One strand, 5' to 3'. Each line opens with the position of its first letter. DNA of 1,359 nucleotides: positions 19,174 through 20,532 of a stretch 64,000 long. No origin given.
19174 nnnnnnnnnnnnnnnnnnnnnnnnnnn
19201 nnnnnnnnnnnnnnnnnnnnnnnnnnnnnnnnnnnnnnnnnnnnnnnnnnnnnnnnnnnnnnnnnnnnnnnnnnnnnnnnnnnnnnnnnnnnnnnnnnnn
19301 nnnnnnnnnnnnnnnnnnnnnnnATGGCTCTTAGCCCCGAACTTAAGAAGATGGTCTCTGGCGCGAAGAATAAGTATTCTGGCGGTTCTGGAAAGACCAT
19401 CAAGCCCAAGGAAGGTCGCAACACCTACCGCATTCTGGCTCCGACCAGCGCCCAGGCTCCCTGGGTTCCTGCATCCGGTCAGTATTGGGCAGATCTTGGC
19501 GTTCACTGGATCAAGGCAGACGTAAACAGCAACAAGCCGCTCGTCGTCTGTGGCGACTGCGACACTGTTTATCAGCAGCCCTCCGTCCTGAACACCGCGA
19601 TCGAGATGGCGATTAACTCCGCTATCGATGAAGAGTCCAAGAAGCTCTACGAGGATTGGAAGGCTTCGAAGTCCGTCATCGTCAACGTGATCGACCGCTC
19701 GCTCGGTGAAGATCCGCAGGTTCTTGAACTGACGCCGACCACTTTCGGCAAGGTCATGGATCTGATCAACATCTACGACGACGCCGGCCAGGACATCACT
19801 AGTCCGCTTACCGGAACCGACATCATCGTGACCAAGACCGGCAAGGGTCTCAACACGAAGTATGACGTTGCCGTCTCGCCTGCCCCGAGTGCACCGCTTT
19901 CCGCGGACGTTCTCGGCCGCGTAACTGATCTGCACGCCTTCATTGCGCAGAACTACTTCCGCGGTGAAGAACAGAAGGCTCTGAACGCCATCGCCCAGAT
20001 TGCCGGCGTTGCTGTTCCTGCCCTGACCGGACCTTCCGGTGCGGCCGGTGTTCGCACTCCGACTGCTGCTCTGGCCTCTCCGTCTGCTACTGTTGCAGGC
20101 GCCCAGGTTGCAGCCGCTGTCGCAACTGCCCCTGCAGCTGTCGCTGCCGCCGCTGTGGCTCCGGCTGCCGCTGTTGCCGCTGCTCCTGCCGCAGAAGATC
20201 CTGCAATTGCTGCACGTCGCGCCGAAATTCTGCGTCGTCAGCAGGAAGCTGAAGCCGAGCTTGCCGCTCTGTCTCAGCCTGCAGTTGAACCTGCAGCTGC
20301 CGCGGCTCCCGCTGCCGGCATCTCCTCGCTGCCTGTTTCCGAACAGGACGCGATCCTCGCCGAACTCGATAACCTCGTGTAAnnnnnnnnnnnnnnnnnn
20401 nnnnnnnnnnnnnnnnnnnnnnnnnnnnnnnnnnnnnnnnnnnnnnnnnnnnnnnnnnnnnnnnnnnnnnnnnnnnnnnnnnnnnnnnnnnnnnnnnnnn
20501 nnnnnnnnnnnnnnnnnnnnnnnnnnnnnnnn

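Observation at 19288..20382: gp32-like SSB with an (ACAAAG)5 leader and an Ala/Pro-rich insert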

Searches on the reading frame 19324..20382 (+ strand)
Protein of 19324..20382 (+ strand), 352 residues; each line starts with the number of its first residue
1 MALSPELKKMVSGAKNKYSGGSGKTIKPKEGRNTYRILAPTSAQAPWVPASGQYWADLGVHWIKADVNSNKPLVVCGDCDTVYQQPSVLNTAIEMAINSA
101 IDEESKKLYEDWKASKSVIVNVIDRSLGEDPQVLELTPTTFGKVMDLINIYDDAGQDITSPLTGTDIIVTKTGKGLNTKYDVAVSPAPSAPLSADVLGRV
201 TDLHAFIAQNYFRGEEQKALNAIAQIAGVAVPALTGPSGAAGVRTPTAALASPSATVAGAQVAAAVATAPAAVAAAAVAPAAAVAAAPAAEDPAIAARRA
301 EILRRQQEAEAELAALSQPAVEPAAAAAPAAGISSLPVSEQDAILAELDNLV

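Call 3: search_protein_families(library=pfam, proteins=[window:19324-20382:+], max_evalue=0.1)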
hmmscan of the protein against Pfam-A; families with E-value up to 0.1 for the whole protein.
window:19324-20382:+ (352 aa): 1 family
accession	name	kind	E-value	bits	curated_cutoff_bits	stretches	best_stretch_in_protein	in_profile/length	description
PF08804.16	gp32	-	7.9e-10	39.5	26.8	1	30-217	2-199/208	gp32 DNA binding protein like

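Call 4: search_protein_families(library=phrogs, proteins=[window:19324-20382:+], max_evalue=0.01)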
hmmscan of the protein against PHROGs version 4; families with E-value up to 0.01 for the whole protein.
window:19324-20382:+ (352 aa): 4 families
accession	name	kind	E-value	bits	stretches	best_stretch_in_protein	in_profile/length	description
phrog_1192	-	DNA, RNA and nucleotide metabolism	7.8e-39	135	1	13-304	14-297/326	single strand DNA binding protein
phrog_34306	-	unknown function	0.00061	20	1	24-181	45-189/388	-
phrog_1607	-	DNA, RNA and nucleotide metabolism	0.0016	19.1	1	105-186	85-174/285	single strand DNA binding protein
phrog_9721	-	DNA, RNA and nucleotide metabolism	0.0063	17.5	1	105-185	101-179/246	single strand DNA binding protein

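Call 5: search_solved_structures(query=window:19324-20382:+, max_evalue=10, show_alignments=3)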
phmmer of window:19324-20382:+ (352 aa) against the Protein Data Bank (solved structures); distinct sequences matched with E-value up to 10: 222 (the best 60 are shown).
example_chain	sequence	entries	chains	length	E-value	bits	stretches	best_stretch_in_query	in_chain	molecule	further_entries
9jmp_A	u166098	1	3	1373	0.0055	19.6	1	116-217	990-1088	Spike glycoprotein,Fibritin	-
6pz8_A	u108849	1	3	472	0.052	16.5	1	116-222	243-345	S protein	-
8z4o_A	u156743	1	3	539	0.065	16.1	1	116-222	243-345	Spike protein S2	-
8sak_A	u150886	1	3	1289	0.09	15.7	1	116-217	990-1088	Spike glycoprotein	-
9ueb_A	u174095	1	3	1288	0.13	15.2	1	116-217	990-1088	Spike glycoprotein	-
9z12_A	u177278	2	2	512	0.17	14.8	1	110-221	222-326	Spike protein S2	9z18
7v5j_A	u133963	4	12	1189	0.2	14.5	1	116-222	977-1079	Spike glycoprotein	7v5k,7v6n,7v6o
8z4t_A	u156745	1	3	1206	0.22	14.4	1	116-222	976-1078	Spike glycoprotein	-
7x27_G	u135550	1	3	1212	0.22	14.4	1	116-222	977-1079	Spike glycoprotein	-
7v3l_A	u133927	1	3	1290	0.22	14.4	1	116-222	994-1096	Spike glycoprotein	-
8vcr_A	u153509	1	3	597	0.23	14.4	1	110-221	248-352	Spike protein S2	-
5x59_A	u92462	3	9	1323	0.23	14.3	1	116-222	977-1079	S protein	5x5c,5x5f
8u1g_A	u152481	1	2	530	0.23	14.3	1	110-221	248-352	Spike protein S2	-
22dx_F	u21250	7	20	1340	0.23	14.3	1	116-222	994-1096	Spike glycoprotein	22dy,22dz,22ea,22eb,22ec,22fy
5w9h_A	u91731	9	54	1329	0.25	14.2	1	116-222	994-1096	MERS S | Spike glycoprotein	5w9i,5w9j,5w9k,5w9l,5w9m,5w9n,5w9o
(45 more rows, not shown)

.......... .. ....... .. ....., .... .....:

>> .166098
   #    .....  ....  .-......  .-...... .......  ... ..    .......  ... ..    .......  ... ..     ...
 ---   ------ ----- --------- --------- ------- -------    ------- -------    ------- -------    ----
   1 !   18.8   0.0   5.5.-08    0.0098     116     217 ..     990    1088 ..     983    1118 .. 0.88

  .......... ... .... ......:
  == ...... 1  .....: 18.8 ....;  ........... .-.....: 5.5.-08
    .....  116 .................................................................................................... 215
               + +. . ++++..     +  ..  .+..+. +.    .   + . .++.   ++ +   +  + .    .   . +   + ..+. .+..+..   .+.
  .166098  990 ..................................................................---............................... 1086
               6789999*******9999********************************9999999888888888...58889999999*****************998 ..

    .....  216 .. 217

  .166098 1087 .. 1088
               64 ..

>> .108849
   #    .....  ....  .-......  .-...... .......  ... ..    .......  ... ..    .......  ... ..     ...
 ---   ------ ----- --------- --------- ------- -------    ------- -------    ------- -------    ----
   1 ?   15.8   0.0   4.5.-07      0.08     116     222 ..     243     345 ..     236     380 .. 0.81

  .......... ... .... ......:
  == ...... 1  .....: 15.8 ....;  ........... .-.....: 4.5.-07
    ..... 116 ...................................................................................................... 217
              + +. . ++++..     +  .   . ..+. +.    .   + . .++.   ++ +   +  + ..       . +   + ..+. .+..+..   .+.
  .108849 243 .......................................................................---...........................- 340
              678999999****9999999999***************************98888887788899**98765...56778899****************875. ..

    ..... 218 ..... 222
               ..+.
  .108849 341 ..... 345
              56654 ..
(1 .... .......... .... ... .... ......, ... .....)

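Call 7: find_homologous_proteins(query=window:19324-20382:+)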
Query window:19324-20382:+ (352 aa): 145 proteins with E <= 0.001 among 8000 candidates; the best 120 are listed.
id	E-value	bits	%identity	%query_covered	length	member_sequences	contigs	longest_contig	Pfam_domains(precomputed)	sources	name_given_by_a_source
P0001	4.0e-216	735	100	100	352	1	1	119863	PF08804.17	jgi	jgi:hypothetical protein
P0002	7.0e-176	603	82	100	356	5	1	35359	PF08804.17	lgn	-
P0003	2.9e-175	601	80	100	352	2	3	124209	PF08804.17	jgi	jgi:hypothetical protein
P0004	2.0e-171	588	77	100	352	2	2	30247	PF08804.17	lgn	-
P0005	7.6e-170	583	80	100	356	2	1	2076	PF08804.17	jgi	jgi:hypothetical protein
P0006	1.4e-169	582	79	100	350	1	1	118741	PF08804.17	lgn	-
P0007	7.0e-169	580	79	100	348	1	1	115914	PF08804.17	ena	-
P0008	9.5e-166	569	76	100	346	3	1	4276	PF08804.17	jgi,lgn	jgi:hypothetical protein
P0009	1.1e-163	562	75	100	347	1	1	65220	PF08804.17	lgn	-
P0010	7.9e-163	560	72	100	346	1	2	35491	PF08804.17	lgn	-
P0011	7.2e-162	557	75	100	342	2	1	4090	PF08804.17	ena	-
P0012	5.8e-161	554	73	100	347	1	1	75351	PF08804.17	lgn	-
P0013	8.9e-161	553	76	100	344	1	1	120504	PF08804.17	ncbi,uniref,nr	ncbi:hypothetical protein SAMN05216358_0136 [Rhizobium sp. AN5]|uniref:hypothetical protein n=1 Tax=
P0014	2.6e-159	548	73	100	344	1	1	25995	PF08804.17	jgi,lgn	jgi:hypothetical protein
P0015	5.3e-159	547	76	100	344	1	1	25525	PF08804.17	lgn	-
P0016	1.9e-158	545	77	100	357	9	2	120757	PF08804.17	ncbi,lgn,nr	ncbi:hypothetical protein V1VFAS_115 [Rhizobium phage V1VFA-S]|nr:hypothetical protein V1VFAS_115 [R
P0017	3.3e-133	462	66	100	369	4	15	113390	PF08804.17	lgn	-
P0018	1.3e-132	460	64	100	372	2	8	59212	PF08804.17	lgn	-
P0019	5.9e-132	458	64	100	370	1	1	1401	PF08804.17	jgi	jgi:hypothetical protein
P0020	2.7e-131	456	64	100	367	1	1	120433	PF08804.17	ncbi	ncbi:hypothetical protein [Agrobacterium sp. CG674]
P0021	3.1e-129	449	64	100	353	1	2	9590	PF08804.17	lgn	-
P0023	3.5e-128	446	66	100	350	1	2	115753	PF08804.17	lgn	-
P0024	3.7e-128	446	63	100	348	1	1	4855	PF08804.17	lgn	-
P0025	1.5e-123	431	61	100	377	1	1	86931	PF08804.17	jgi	jgi:hypothetical protein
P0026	4.5e-123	429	62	100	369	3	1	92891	PF08804.17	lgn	-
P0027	4.7e-121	422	63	100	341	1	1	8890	PF08804.17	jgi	-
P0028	5.9e-121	422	59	100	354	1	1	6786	PF08804.17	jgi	jgi:hypothetical protein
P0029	5.1e-120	419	70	65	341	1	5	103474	PF08804.17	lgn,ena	-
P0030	2.7e-119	417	60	97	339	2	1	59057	PF08804.17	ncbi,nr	ncbi:MAG: hypothetical protein DI537_14660 [Stutzerimonas stutzeri]|nr:MAG: hypothetical protein DI5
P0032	2.4e-118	414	56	100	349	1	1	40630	PF08804.17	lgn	-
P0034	1.8e-116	407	59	100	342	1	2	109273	PF08804.17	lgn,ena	-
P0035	1.9e-114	401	57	100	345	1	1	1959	PF08804.17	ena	-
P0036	1.4e-111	391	62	83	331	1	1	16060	PF08804.17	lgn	-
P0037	5.2e-111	389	58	98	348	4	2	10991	PF08804.17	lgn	-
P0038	6.2e-111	389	58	100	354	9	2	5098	PF08804.17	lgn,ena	-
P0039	8.6e-111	389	69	66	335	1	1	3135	PF08804.17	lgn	-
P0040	1.3e-110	388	68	66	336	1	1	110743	PF08804.17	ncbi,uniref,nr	ncbi:hypothetical protein PXK56_17825 [Phaeobacter gallaeciensis]|uniref:hypothetical protein n=1 Ta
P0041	1.6e-109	385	57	100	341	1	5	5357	PF08804.17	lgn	-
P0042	4.0e-109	383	66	72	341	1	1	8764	PF08804.17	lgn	-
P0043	8.9e-108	379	68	66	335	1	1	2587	PF08804.17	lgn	-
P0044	2.4e-105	371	55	100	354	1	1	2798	PF08804.17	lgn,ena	-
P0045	2.6e-105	371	52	100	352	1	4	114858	PF08804.17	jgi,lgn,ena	-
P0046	1.9e-104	368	56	100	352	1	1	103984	PF08804.17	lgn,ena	-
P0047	3.4e-103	364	56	100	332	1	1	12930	PF08804.17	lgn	-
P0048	1.0e-102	362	56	100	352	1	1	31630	PF08804.17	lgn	-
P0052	1.8e-99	352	53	100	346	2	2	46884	PF08804.17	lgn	-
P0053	1.0e-98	349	53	100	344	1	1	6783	PF08804.17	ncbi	-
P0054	3.0e-98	348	53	100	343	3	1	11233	PF08804.17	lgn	-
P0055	3.4e-98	347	63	67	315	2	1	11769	PF08804.17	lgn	-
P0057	3.6e-97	344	53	100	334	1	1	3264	PF08804.17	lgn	-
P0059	1.2e-96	342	51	100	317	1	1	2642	PF08804.17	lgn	-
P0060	2.9e-96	341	53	97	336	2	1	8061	PF08804.17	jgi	-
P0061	3.9e-96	341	62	72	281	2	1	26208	PF08804.17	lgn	-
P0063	1.1e-93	333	68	66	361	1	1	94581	PF08804.17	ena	-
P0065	7.1e-91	323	57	67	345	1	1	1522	PF08804.17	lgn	-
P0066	1.5e-90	322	53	100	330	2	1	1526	PF08804.17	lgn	-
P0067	2.7e-90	321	51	100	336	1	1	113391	PF08804.17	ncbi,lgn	-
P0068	2.6e-89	318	55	74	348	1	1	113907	PF08804.17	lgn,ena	-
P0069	2.6e-89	318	54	73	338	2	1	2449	PF08804.17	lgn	-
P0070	1.4e-88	316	49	100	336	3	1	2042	PF08804.17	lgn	-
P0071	1.8e-88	315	51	100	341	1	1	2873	PF08804.17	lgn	-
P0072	3.3e-88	315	49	100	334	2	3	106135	PF08804.17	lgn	-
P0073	1.6e-87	312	66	62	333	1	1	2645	PF08804.17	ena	-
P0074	3.3e-87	311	53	74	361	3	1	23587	PF08804.17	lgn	-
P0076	1.2e-86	309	55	83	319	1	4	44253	PF08804.17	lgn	-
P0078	9.1e-86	306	56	74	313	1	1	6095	PF08804.17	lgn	-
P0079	1.2e-85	306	58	74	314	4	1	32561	PF08804.17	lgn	-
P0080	5.6e-85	304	49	99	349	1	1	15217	PF08804.17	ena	-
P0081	1.6e-84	302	52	73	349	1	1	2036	PF08804.17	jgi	jgi:hypothetical protein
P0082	1.7e-84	302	53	71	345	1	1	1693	PF08804.17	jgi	jgi:hypothetical protein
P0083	2.1e-84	302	50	100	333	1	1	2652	PF08804.17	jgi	jgi:hypothetical protein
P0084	2.9e-84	302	51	73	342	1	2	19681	PF08804.17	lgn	-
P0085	6.1e-84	301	53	74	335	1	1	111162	PF08804.17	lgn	-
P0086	6.7e-84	300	56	65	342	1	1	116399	PF08804.17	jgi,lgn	-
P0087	8.7e-84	300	56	74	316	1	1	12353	PF08804.17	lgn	-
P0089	2.0e-83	299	58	73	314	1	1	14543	PF08804.17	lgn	-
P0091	3.8e-83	298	51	73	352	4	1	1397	PF08804.17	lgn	-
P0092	1.0e-82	296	57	70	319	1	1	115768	PF08804.17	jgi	jgi:hypothetical protein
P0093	1.2e-82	296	48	100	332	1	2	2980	PF08804.17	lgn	-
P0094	2.0e-82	295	50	100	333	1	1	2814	PF08804.17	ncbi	-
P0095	3.8e-82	295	51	84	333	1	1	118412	PF08804.17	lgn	-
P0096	6.1e-82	294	56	74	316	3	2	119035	PF08804.17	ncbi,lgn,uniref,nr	ncbi:hypothetical protein [Mesorhizobium sp.]|uniref:hypothetical protein n=1 Tax=Mesorhizobium sp. 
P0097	1.5e-81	293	54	65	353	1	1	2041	PF08804.17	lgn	-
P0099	1.3e-80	290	45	100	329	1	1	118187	PF08804.17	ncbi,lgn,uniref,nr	ncbi:hypothetical protein [Phyllobacterium myrsinacearum]|uniref:Bacteriophage T4 Gp32 single-strand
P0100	6.2e-80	287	52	72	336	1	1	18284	PF08804.17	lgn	-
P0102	2.3e-79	285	48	82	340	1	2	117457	PF08804.17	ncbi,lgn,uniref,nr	ncbi:hypothetical protein [Shinella zoogloeoides]|uniref:hypothetical protein n=1 Tax=Shinella zoogl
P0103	2.5e-79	285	46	100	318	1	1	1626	PF08804.17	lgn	-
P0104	7.9e-79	284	51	81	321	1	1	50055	PF08804.17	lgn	-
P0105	8.0e-79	284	56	72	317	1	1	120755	PF08804.17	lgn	-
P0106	3.1e-78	282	52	85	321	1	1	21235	PF08804.17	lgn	-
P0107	3.7e-78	282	52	72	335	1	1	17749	PF08804.17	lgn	-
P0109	6.3e-78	281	53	65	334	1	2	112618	PF08804.17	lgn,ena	-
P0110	3.9e-75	272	52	73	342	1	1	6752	PF08804.17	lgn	-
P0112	1.1e-72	264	51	72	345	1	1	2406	PF08804.17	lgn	-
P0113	9.0e-72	261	44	100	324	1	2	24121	PF08804.17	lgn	-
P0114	1.0e-68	250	51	72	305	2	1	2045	PF08804.17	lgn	-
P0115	4.0e-68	249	54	74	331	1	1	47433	PF08804.17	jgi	jgi:hypothetical protein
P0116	4.6e-67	245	46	73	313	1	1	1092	PF08804.17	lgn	-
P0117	8.7e-67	244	46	71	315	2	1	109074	PF08804.17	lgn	-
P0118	9.8e-67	244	51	72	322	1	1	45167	PF08804.17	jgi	jgi:hypothetical protein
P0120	3.6e-66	242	50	73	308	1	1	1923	PF08804.17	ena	-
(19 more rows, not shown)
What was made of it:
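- On gp32 SSB family (PF08804): Most homologues carry the same precomputed Pfam hit (call 7).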

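Call 25: search_solved_structures(query=A2, max_evalue=1, show_alignments=2)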
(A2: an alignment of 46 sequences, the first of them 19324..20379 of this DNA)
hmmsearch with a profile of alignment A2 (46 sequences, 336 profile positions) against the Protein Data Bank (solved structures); distinct sequences matched with E-value up to 1: 2.
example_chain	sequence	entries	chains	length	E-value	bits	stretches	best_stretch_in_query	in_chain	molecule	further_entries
7m3h_A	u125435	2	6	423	0.68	12.5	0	88-131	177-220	Hydroxymethylglutaryl-CoA reductase, degradative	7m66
7m1z_A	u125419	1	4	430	0.72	12.4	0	88-131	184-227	acetyl-CoA C-acetyltransferase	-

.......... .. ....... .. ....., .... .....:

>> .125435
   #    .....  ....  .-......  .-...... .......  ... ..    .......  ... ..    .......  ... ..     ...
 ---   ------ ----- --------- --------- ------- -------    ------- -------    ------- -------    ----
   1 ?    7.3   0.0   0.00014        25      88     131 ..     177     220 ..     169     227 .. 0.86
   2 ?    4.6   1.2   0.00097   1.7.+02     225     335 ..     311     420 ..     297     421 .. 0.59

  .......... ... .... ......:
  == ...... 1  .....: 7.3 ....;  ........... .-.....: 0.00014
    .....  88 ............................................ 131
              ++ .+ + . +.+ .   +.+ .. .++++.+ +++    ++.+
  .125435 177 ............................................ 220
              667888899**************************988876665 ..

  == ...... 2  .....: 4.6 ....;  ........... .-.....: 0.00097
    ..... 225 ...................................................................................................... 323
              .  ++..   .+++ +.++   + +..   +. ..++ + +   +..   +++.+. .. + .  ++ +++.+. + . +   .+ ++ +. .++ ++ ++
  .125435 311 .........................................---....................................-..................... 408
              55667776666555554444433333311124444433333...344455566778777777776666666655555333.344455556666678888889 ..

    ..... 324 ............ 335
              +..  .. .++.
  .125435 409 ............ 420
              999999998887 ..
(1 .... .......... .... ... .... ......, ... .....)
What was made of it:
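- Tried and rejected: The 46-sequence profile gave nothing (call 25).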

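Call 28: find_related_loci(query=A2, collection=viral_contigs, flank=2500)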
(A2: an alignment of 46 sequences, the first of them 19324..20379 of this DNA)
Query A2 (352 aa) in viral_contigs; peptide patterns used: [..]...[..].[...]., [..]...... (x = any residue, [..] = any of these).
119 stretches matched a pattern; 79 encode a relative of the query (tblastn E <= 1e-3); 79 distinct loci.
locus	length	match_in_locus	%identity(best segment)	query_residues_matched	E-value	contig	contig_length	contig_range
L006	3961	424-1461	76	1-352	1e-163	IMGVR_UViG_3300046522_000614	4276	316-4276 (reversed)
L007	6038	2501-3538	77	1-352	7e-156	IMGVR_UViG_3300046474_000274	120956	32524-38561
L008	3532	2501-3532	77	1-350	2e-157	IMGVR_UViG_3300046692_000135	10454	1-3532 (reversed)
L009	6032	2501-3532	76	1-352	1e-152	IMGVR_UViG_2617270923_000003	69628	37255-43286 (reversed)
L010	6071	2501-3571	77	1-352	2e-146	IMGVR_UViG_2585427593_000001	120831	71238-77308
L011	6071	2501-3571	76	1-352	7e-146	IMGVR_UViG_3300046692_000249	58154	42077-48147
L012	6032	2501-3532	73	1-352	1e-145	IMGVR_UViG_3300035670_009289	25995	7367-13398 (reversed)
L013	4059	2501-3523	63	1-352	6e-129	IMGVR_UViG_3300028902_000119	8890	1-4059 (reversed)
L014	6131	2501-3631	61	1-352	1e-123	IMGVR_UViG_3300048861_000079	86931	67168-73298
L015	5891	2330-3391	59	1-352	7e-120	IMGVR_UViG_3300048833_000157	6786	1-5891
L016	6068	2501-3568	61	1-352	3e-114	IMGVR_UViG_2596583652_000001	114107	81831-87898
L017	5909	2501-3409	60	2-307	3e-112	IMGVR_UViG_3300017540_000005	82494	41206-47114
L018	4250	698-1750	57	1-351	3e-112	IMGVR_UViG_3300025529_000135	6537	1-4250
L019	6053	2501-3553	58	1-351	6e-109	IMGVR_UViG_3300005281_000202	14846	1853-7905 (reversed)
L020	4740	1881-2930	52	1-352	4e-106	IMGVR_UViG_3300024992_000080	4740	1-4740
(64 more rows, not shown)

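Call 31: predict_structure(alignment_id=A2)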
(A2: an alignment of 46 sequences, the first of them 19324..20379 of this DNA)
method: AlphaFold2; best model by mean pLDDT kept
length: 352 residues; sequences in the alignment: 46
mean_pLDDT: 81.7   pTM: 0.63
mean pLDDT of the five models: 81.7, 81.4, 80.6, 80.3, 78.9
residues with pLDDT >= 90: 205; 70-90: 50; 50-70: 44; < 50: 53
segments of 3 or more residues with pLDDT < 50: 17-20, 237-239, 241-252, 258-261, 265-268, 273-287, 324-329
pLDDT, mean of each block of 10 residues (from residue 1): 69 53 83 97 95 96 94 96 96 97 97 97 96 97 97 96 96 93 96 94 96 95 95 58 45 48 49 46 45 83 90 79 49 65 86 62
secondary structure, 60 per line:
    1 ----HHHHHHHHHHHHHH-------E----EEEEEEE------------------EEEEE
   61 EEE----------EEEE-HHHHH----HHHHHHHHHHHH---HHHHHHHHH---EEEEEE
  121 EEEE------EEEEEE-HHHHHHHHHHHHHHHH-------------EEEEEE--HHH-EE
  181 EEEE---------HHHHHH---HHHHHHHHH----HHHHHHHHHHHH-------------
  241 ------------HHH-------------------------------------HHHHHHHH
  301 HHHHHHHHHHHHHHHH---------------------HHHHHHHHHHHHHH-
elements in order: H5-18 E31-37 E56-63 E74-77 H79-83 H88-99 H103-111 E115-124 E131-136 H138-153 E167-172 E179-184 H194-199 H203-211 H216-227 H293-316 H338-351
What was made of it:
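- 20005..20334 (+): Disordered Ala/Pro-rich C-terminal region. It holds the conserved motif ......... (residues 243-251 in the window) and a predicted helix at residues 293-316 (20200-20271). pLDDT is below 50 for 237-287, and the helix at 293-316 has pLDDT 83-90 (call 31).
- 20335..20379 (+): Acidic amphipathic C-terminal tip, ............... A helix is predicted at 338-351 (call 31).
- On gp32 SSB family (PF08804): In the AF2 model, residues 25-227 have pLDDT above 93 (call 31).
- The AF2 core has pLDDT above 93 (call 31). AF2 models the subdomain confidently (pLDDT about 96) without any metal information (call 31).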
